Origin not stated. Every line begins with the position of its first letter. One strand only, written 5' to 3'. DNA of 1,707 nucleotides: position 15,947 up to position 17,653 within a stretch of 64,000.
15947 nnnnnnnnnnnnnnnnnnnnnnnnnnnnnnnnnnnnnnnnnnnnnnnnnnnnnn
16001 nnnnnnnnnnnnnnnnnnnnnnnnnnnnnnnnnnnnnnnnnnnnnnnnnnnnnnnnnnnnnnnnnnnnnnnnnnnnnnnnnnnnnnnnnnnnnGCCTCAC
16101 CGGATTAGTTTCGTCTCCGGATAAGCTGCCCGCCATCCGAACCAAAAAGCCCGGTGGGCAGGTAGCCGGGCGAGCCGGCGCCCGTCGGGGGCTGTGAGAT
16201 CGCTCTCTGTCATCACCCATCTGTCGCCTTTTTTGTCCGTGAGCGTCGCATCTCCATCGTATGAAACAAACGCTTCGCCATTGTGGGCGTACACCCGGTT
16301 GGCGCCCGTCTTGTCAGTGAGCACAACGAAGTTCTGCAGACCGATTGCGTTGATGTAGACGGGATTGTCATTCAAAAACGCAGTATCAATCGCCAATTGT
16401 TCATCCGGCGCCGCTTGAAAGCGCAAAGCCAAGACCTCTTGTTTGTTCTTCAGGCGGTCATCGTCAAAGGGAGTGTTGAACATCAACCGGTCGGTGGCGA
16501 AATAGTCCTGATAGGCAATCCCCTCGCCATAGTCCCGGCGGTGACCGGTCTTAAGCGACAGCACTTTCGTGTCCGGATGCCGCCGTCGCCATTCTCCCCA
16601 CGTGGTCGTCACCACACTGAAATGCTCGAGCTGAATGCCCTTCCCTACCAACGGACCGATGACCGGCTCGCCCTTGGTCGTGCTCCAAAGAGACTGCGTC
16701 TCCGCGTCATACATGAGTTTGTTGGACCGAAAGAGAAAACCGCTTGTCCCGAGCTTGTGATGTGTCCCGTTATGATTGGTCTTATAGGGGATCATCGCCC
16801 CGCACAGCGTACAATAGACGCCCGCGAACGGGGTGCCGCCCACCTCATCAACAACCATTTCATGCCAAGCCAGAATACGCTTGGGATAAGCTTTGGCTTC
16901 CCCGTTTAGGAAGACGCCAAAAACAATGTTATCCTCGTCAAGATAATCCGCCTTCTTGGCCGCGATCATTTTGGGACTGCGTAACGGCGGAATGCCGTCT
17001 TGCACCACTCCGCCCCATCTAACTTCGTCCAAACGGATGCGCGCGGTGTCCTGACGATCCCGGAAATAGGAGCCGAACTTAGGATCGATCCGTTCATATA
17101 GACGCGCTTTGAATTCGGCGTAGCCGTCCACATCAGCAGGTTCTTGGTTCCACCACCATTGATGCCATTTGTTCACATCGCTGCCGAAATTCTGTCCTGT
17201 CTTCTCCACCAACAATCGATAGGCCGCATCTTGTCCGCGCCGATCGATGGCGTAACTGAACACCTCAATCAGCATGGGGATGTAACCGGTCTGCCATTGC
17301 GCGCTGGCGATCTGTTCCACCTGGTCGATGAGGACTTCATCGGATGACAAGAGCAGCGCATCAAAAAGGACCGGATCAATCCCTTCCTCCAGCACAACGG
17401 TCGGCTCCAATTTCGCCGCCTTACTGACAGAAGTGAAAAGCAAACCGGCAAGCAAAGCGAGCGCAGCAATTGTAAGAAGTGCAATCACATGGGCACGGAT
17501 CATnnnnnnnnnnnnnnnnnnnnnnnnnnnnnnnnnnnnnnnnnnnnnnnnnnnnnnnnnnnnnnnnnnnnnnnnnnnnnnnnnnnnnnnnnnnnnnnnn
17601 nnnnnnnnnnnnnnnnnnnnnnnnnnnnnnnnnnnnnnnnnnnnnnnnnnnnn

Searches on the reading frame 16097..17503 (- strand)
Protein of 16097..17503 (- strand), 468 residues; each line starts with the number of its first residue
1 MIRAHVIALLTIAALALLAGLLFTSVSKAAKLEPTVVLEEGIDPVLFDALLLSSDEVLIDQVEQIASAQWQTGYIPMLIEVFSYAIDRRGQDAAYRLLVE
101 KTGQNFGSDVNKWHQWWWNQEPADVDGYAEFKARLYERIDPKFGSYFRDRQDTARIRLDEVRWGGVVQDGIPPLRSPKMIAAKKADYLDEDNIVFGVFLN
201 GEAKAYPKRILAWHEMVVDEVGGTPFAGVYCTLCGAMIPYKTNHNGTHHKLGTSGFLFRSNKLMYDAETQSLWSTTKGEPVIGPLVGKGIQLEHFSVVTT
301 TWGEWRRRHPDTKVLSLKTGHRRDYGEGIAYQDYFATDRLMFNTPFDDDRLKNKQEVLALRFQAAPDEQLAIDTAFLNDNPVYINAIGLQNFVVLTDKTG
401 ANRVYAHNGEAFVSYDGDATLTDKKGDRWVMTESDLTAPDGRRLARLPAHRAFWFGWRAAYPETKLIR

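Call 39: search_protein_families(library=pfam, proteins=[window:16097-17503:-], max_evalue=0.00001)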
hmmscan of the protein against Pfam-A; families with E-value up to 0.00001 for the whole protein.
window:16097-17503:- (468 aa): 1 family
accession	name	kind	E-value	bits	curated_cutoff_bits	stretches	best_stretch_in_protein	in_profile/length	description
PF11376.13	DUF3179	-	1.4e-73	248.3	27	1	168-464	1-292/292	Protein of unknown function (DUF3179)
